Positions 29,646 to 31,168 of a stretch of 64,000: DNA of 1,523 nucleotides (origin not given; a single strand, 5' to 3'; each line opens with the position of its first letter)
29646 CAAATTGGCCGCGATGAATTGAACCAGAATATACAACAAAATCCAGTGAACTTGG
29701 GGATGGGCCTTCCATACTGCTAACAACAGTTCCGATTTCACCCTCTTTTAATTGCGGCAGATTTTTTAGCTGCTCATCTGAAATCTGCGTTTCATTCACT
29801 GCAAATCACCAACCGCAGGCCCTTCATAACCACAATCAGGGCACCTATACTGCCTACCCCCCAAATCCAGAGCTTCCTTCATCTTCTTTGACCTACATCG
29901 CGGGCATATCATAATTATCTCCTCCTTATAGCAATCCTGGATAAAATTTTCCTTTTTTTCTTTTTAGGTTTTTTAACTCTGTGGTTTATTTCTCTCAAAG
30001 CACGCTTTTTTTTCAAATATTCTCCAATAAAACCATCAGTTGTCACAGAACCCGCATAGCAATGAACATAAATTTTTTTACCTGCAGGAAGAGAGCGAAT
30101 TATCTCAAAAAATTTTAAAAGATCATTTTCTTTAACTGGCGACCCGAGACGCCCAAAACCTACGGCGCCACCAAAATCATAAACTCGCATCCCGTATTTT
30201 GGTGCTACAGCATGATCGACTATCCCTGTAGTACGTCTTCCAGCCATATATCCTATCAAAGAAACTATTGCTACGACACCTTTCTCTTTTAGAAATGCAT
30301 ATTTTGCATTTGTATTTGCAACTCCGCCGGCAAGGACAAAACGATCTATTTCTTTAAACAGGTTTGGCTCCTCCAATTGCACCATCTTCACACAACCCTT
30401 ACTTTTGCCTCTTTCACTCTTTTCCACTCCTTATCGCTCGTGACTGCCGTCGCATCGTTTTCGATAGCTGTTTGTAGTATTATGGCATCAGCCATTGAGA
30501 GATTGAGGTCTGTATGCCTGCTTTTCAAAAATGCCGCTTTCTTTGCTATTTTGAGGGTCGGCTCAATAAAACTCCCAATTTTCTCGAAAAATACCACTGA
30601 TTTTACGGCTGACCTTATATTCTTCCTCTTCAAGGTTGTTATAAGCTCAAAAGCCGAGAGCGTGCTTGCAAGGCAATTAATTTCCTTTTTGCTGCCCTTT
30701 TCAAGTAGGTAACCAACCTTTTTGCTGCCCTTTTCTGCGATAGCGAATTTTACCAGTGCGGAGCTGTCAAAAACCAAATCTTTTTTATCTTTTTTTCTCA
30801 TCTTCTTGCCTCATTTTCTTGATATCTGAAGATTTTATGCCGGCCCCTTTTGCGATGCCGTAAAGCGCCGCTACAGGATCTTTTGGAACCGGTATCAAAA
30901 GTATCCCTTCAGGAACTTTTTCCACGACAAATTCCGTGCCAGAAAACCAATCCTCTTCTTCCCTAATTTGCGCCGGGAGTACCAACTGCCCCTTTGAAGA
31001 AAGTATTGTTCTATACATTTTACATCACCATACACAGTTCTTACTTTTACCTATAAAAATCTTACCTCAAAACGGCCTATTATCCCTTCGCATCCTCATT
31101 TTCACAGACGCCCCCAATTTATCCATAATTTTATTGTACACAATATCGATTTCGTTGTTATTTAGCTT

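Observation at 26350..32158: Split herA...nurA locus interrupted by a vapBC pair, a phosphatase-like gene and a translationally coupled zinc-ribbon micro-ORF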

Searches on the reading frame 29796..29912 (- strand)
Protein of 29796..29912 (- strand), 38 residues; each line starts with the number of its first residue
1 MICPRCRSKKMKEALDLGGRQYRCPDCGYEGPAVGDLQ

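Call 6: search_protein_families(library=pfam, proteins=[window:29796-29912:-], max_evalue=0.01)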
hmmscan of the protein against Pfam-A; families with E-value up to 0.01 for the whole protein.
window:29796-29912:- (38 aa): 7 families
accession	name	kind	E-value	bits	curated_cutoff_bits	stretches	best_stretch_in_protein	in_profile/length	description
PF07282.18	Cas12f1-like_TNB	-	0.00056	20.5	26.3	1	2-31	30-50/60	Cas12f1-like, TNB domain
PF13453.11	Zn_ribbon_TFIIB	-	0.0011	18.8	22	1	2-28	1-26/41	Transcription factor zinc-finger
PF08274.17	Zn_Ribbon_YjdM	-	0.0016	18.9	30.8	0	19-30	17-28/30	PhnA Zinc-Ribbon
PF12760.12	Zn_ribbon_IS1595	-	0.0016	18.8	25.4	1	2-29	20-45/46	Transposase zinc-ribbon domain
PF08271.17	Zn_Ribbon_TF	-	0.0024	17.8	29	1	1-29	1-27/43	TFIIB zinc-binding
PF09723.15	Zn_ribbon_8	-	0.0078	16.7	34.4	0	21-29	5-13/41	Zinc ribbon domain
PF25206.1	DUF7836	-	0.0096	16.2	26.7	0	2-30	9-39/59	Domain of unknown function (DUF7836)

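Call 29: search_protein_families(library=padloc, proteins=[window:29796-29912:-], max_evalue=0.01)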
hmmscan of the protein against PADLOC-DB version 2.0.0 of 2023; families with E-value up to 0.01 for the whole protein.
window:29796-29912:- (38 aa): 2 families
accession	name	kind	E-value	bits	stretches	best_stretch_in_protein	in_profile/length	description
PDLC01691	Cas12f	-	0.0004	18.4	1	2-32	290-316/332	CAS-V-F; effector__SPE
PDLC00931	Cas12u2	-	0.0028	15.2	1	2-33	395-423/445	Cas12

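Call 30: search_protein_families(library=ncbifam, proteins=[window:29796-29912:-], max_evalue=0.01)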
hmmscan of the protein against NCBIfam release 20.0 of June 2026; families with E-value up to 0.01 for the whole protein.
window:29796-29912:- (38 aa): 7 families
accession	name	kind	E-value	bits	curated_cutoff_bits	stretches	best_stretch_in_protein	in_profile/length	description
NF011481.0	PRK14890.1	equivalog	0.00059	19.8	61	1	3-32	30-61/61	putative Zn-ribbon RNA-binding protein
NF050000.1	IS1_IS1595_Zn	domain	0.0014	19.2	28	0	3-29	1-29/34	IS1/IS1595 family N-terminal zinc-binding domain-containing protein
NF048018.1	IS256_N_4Cys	domain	0.0019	18.8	27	0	21-29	21-29/31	transposase-like zinc-binding domain-containing protein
NF040570.1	guided_TnpB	subfamily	0.0031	16.8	100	1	2-33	348-378/389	RNA-guided endonuclease TnpB family protein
TIGR02605.1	CxxC_CxxC_SSSS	subfamily_domain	0.0058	16.7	31.3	0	21-29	5-13/52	FmdB family zinc ribbon protein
TIGR01384.1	TFS_arch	equivalog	0.0073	17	64.75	1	2-32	2-27/101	transcription factor S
NF047912.1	ECs_2282_CxxC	subfamily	0.0098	15.8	37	0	1-30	3-36/60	ECs_2282 family putative zinc-binding protein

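Call 42: find_related_loci(query=A4, collection=metagenome_contigs, flank=5000)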
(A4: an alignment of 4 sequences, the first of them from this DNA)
Query A4 (38 aa) in metagenome_contigs; peptide patterns used: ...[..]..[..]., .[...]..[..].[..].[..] (x = any residue, [..] = any of these).
467 stretches matched a pattern; 11 encode a relative of the query (tblastn E <= 1e-3); 11 distinct loci.
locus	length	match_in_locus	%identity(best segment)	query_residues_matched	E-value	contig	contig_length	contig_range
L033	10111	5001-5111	70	1-37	8e-15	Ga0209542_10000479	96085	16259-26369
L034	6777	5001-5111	46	1-37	2e-9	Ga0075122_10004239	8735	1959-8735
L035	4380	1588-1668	59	1-28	1e-6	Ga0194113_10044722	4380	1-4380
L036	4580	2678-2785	41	1-37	4e-6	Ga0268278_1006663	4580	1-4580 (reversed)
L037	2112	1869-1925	63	19-37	8e-6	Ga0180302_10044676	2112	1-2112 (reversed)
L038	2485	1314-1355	79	19-32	1e-5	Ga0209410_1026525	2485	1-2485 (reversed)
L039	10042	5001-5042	79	19-32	1e-5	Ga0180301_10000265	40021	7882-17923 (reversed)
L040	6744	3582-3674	45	1-31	1e-5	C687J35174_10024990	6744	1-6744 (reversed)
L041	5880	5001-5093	45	1-31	1e-5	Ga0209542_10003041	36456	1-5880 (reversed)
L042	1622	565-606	79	19-32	2e-5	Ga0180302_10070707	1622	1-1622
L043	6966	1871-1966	44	3-32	2e-5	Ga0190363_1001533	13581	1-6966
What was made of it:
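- Tried and rejected: I repeated it with a 4-sequence subgroup (call 42).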

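Call 85: search_protein_families(library=pfam, proteins=[window:29799-29912:-], max_evalue=1)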
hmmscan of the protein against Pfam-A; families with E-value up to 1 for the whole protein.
seq(38 aa): 38 families (the best 25 are shown)
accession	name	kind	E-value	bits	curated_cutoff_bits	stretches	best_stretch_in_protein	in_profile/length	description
PF07282.18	Cas12f1-like_TNB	-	0.00056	20.5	26.3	1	2-31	30-50/60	Cas12f1-like, TNB domain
PF13453.11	Zn_ribbon_TFIIB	-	0.0011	18.8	22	1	2-28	1-26/41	Transcription factor zinc-finger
PF08274.17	Zn_Ribbon_YjdM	-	0.0016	18.9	30.8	1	19-30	17-28/30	PhnA Zinc-Ribbon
PF12760.12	Zn_ribbon_IS1595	-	0.0016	18.8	25.4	1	2-29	20-45/46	Transposase zinc-ribbon domain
PF08271.17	Zn_Ribbon_TF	-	0.0024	17.8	29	1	1-29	1-27/43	TFIIB zinc-binding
PF09723.15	Zn_ribbon_8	-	0.0078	16.7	34.4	0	21-29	5-13/41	Zinc ribbon domain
PF25206.1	DUF7836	-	0.0096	16.2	26.7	1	2-30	9-39/59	Domain of unknown function (DUF7836)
PF18073.7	Zn_ribbon_LapB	-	0.02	15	25.7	1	22-33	1-12/28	Rubredoxin metal binding domain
PF09297.16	Zn_ribbon_NUD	-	0.021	14.9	24.8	1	18-30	18-30/32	NADH pyrophosphatase zinc ribbon domain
PF25208.1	DUF7838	-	0.025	14.9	28.5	1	3-30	9-42/55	Domain of unknown function (DUF7838)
PF23165.1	zf-C2H2_FBX41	-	0.026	14.4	24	1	21-28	2-9/30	F-box only protein 41 C2H2 zinc finger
PF12677.13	DUF3797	-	0.028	14.7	25.1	1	10-28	2-20/48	Domain of unknown function (DUF3797)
PF12172.15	zf-ChsH2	-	0.029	14.6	23.2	0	23-28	13-18/37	ChsH2, rubredoxin-like zinc ribbon domain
PF14354.12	Lar_restr_allev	-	0.031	14.9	28.6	1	3-29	6-33/58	Restriction alleviation protein Lar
PF13824.12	zf-Mss51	-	0.033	14.8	27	1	3-29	2-22/55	Zinc-finger of mitochondrial splicing suppressor 51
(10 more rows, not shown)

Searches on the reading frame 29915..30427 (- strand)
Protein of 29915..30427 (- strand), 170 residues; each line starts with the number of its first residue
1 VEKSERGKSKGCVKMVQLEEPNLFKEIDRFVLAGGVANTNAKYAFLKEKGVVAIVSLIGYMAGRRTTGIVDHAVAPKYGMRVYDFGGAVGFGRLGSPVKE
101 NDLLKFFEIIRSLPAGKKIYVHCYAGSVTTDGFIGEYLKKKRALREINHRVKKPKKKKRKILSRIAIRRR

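Call 6: search_protein_families(library=pfam, proteins=[window:29915-30427:-], max_evalue=0.01)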
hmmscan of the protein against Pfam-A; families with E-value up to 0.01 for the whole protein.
window:29915-30427:- (170 aa): 1 family
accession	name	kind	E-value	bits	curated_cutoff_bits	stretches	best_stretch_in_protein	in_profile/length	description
PF22785.1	Tc-R-P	-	0.00021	22.2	27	1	35-138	8-101/106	Polymorphic toxin system, DSP-PTPase phosphatase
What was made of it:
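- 29915..30385 (-): Atypical DSP-fold protein (156 aa) with P-loop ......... (no CX5R Arg) and a basic C-terminal tail. Weak Pfam Tc-R-P hit (call 6).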

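Call 12: find_homologous_proteins(query=window:29915-30385:-, max_evalue=0.001)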
Query window:29915-30385:- (156 aa): 1 proteins with E <= 0.001 among 113 candidates.
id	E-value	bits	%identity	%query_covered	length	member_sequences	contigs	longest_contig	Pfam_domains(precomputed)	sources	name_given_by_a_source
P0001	4.5e-96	337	100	100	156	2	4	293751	-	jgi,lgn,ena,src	-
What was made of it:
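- Tried and rejected: Word-based homologue search with the DSP-like protein returned only itself (call 12).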

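Call 14: search_solved_structures(query=window:29915-30385:-, max_evalue=10, show_alignments=3)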
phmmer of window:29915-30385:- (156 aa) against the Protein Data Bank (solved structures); distinct sequences matched with E-value up to 10: 8.
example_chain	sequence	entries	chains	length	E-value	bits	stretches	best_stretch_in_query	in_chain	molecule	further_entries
3f41_A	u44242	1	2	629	0.00059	23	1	87-120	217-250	Phytase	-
9j1l_O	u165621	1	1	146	0.033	17.3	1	24-57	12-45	FtbO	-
9j1l_3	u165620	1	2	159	0.041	17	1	24-57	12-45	FtbO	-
6az3_Q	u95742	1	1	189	0.23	14.6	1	94-154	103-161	Ribosomal protein L19e family protein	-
3jcs_Q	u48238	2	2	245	0.26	14.5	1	94-154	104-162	ribosomal protein L19e | eL19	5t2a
4nx8_A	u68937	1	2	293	0.36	14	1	86-130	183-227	Protein-tyrosine phosphatase 2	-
8a3w_Q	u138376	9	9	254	0.36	14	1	94-154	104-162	Putative 60S ribosomal protein L19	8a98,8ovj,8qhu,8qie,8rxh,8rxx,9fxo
4wu3_A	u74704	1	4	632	0.39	13.9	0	87-120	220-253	MYO-INOSITOL PHOSPHOHYDROLASE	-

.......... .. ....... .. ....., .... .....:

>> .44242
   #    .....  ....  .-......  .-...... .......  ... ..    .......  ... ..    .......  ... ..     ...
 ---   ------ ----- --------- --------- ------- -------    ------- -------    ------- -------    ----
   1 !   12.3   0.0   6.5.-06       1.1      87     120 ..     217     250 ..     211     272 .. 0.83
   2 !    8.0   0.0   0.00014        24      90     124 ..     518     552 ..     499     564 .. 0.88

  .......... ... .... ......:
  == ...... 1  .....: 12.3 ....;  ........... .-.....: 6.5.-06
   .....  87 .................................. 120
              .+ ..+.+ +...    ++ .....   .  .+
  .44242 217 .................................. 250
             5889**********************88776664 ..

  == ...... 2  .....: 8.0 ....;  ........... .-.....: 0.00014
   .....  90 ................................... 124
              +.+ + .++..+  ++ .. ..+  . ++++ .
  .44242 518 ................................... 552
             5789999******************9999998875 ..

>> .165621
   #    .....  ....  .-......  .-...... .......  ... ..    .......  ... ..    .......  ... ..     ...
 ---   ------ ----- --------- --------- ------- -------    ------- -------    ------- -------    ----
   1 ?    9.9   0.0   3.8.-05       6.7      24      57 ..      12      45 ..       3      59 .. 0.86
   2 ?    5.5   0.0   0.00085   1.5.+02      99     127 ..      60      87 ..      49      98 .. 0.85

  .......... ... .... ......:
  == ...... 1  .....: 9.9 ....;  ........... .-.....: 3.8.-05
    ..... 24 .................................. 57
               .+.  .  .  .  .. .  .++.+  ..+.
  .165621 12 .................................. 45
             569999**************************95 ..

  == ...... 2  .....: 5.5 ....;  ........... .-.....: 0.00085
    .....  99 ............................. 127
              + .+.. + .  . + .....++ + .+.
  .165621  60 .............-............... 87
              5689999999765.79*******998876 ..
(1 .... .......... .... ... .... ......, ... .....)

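Call 21: search_protein_representatives(protein=window:29915-30385:-)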
Query: 156 residues. Proteins with E-value up to 0.001 (for the whole library): 4; up to 1e-10: 1; up to 1e-30: 1. The best 4 are listed.
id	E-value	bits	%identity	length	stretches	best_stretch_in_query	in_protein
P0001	1.4e-96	336.6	100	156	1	1-156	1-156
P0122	3.1e-06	43.4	45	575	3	96-127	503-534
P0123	1.5e-05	41.3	35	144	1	9-150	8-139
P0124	1.0e-04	38.5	37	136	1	10-148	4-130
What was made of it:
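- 29915..30385 (-): It has almost no sequence relatives (calls 12, 21).
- Tried and rejected: Full HMMER against 1.84 billion representatives gave only three weak relatives (call 21).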

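Call 26: predict_structure(protein=window:29915-30385:-)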
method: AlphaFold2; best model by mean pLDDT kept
length: 156 residues; sequences in the alignment: 1
mean_pLDDT: 48.0   pTM: 0.38
mean pLDDT of the five models: 48.0, 44.7, 42.5, 35.0, 34.5
residues with pLDDT >= 90: 0; 70-90: 1; 50-70: 71; < 50: 84
segments of 3 or more residues with pLDDT < 50: 1-23, 44-53, 72-83, 110-126, 128-140, 148-150, 154-156
pLDDT, mean of each block of 10 residues (from residue 1): 28 39 53 60 45 53 63 39 51 59 56 40 44 40 49 48
secondary structure, 60 per line:
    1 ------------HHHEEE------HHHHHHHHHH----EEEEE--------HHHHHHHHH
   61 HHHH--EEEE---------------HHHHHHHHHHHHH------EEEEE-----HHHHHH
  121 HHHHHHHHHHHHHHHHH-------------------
elements in order: E16-18 H25-34 E39-43 H52-64 E67-70 H86-98 E105-109 H115-137
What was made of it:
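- The DSP model was of low confidence (pLDDT 48, call 26).
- Tried and rejected: Single-sequence AlphaFold of the DSP-like protein was unusable (pLDDT 48, call 26), so I ran no fold search on it.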

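Call 29: search_protein_families(library=padloc, proteins=[window:29915-30385:-], max_evalue=0.01)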
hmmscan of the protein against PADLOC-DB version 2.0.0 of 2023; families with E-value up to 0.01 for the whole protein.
window:29915-30385:- (156 aa): 0 families

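Call 30: search_protein_families(library=ncbifam, proteins=[window:29915-30385:-], max_evalue=0.01)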
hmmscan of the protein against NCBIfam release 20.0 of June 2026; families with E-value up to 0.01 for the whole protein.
window:29915-30385:- (156 aa): 0 families

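Call 33: search_solved_structures(query=A2, max_evalue=1, show_alignments=2)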
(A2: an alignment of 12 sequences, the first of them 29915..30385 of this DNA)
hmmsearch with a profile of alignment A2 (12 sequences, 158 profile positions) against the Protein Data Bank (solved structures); distinct sequences matched with E-value up to 1: 183 (the best 60 are shown).
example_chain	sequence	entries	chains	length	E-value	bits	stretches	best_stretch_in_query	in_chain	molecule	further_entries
1xri_A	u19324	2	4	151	5.4e-10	42.8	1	5-113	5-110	At1g05000 | Probable tyrosine-protein phosphatase At1g05000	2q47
7mok_A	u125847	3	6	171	6.6e-10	42.5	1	5-113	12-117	Tyrosine-protein phosphatase DSP1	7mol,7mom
4erc_A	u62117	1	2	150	1e-09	41.8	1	21-123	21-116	Dual specificity protein phosphatase 23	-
2img_A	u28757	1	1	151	1.1e-09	41.8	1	21-123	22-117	Dual specificity protein phosphatase 23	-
9y55_A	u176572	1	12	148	2.9e-09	40.4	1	22-122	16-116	Dual specificity protein phosphatase 10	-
9ok9_A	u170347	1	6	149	3e-09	40.3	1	22-122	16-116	Dual specificity protein phosphatase 10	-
9nym_A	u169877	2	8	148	3.2e-09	40.2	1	22-122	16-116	Dual specificity protein phosphatase 10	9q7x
7y4b_A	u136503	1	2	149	3.2e-09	40.2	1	22-122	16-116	Dual specificity protein phosphatase 10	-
7y4e_A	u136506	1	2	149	3.3e-09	40.2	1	22-122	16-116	Dual specificity protein phosphatase 10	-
1zzw_A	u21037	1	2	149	3.4e-09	40.2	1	22-122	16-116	Dual specificity protein phosphatase 10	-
7y4c_A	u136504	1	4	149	3.4e-09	40.2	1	22-122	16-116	Dual specificity protein phosphatase 10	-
6mc1_A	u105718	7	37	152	3.6e-09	40.1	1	22-122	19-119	Dual specificity protein phosphatase 10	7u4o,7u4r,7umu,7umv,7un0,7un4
9nsb_A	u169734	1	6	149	3.6e-09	40.1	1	22-122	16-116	Dual specificity protein phosphatase 10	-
9o8w_A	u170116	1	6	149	4.5e-09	39.8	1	22-121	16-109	Dual specificity protein phosphatase 10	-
9bpn_A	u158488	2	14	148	4.7e-09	39.7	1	22-121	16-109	Dual specificity protein phosphatase 10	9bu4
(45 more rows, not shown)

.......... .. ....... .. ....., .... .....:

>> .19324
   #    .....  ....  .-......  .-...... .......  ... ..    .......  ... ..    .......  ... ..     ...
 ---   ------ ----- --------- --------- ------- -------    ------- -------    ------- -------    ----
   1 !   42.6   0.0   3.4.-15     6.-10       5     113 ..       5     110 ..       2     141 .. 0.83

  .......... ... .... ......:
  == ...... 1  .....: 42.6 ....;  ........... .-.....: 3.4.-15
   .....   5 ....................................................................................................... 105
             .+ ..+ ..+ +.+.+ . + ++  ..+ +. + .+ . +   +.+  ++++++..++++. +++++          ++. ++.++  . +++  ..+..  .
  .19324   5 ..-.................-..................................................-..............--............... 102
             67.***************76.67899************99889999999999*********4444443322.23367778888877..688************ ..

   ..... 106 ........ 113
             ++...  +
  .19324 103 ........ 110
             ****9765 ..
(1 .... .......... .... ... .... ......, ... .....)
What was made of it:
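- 29915..30385 (-): The family profile hits solved DSPs at E 5e-10 (call 33).
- On Cys-based DSP/PTP phosphatases: The family profile against PDB gives 1xri at E 5.4e-10 and DUSP23 at E 1e-9 (call 33).
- Closest known: Atypical dual-specificity phosphatases. Same: The family profile aligns over about 110 residues, including the N-terminal P.nF..vD..v.rS..P motif and the HCxxG P-loop (E 5e-10, call 33).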

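Call 34: search_protein_families(library=pfam, alignment_id=A2, max_evalue=0.01)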
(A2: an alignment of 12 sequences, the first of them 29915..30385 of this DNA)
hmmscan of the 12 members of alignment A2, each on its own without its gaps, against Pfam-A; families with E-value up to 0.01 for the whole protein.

A. member 1, window:29915-30385:- (156 aa): 1 family
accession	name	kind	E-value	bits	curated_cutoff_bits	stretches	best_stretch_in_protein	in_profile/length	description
PF22785.1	Tc-R-P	-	0.00016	22.6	27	1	21-124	8-101/106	Polymorphic toxin system, DSP-PTPase phosphatase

B. families by the number of members that match (of 12 scanned): 7 families
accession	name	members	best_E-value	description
PF22785.1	Tc-R-P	7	3.8e-08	Polymorphic toxin system, DSP-PTPase phosphatase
PF00782.25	DSPc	5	1.1e-08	Dual specificity phosphatase, catalytic domain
PF22784.1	PTP-SAK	4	1.3e-11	Swiss Army Knife protein, DSP-PTPase phosphatase domain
PF13350.11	Y_phosphatase3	2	7.4e-05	Tyrosine phosphatase family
PF22741.1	PTP-NADK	1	1.3e-05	DSP-PTPase phosphatase fused to NAD+ Kinase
PF03162.18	Y_phosphatase2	1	3.5e-05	Tyrosine phosphatase family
PF00102.32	Y_phosphatase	1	0.00014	Protein-tyrosine phosphatase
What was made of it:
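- On Cys-based DSP/PTP phosphatases: 7 of 12 members hit Pfam DSP-type families (call 34).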

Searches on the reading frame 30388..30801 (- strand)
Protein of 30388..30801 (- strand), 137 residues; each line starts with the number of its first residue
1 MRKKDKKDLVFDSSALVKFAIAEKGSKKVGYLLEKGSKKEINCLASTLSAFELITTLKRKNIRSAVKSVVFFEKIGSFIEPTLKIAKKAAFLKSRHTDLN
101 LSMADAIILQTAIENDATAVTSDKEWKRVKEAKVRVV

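Call 6: search_protein_families(library=pfam, proteins=[window:30388-30801:-], max_evalue=0.01)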
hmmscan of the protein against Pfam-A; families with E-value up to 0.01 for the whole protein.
window:30388-30801:- (137 aa): 2 families
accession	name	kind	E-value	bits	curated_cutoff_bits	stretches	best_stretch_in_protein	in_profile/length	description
PF01850.27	PIN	-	2e-12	48.2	23.6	1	10-131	2-119/120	PIN domain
PF18477.7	PIN_9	-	0.0034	18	26.3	1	89-137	59-111/116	PIN like domain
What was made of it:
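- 30388..30801 (-): vapC, a PIN-domain toxin (137 aa). PF01850 E 2e-12 (call 6).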

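Call 29: search_protein_families(library=padloc, proteins=[window:30388-30801:-], max_evalue=0.01)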
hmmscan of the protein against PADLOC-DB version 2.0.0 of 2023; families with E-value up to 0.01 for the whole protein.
window:30388-30801:- (137 aa): 0 families

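Call 30: search_protein_families(library=ncbifam, proteins=[window:30388-30801:-], max_evalue=0.01)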
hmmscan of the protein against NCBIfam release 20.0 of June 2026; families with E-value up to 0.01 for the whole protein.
window:30388-30801:- (137 aa): 1 family
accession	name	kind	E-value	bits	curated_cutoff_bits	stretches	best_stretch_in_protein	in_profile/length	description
NF047959.1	TA_toxin_VapC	equivalog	0.00066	19.8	80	1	10-131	2-121/125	type II toxin-antitoxin system VapC family toxin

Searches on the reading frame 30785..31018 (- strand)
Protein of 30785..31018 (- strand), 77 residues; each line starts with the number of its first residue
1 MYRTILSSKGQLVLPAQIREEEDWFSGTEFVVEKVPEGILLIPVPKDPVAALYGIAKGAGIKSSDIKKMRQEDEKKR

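Call 6: search_protein_families(library=pfam, proteins=[window:30785-31018:-], max_evalue=0.01)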
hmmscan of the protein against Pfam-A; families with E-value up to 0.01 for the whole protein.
window:30785-31018:- (77 aa): 1 family
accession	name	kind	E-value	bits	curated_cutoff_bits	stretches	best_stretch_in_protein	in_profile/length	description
PF04014.23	MazE_antitoxin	-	3.8e-06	27.2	24.7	1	6-47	4-46/48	Antidote-toxin recognition MazE, bacterial antitoxin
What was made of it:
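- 30785..31018 (-): vapB, an AbrB/SpoVT-type antitoxin (77 aa). PF04014 E 3.8e-6 (call 6).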

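Call 29: search_protein_families(library=padloc, proteins=[window:30785-31018:-], max_evalue=0.01)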
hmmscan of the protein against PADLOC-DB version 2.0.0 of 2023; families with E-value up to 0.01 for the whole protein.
window:30785-31018:- (77 aa): 0 families

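Call 30: search_protein_families(library=ncbifam, proteins=[window:30785-31018:-], max_evalue=0.01)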
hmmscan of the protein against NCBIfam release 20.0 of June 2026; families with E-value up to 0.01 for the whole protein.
window:30785-31018:- (77 aa): 1 family
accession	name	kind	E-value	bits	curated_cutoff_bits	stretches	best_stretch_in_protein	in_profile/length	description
TIGR01439.1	lp_hng_hel_AbrB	domain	1.3e-08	34.5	28.3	1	7-44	5-43/44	transcriptional regulator, AbrB family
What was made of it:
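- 30785..31018 (-): TIGR01439 AbrB E 1.3e-8 (call 30).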
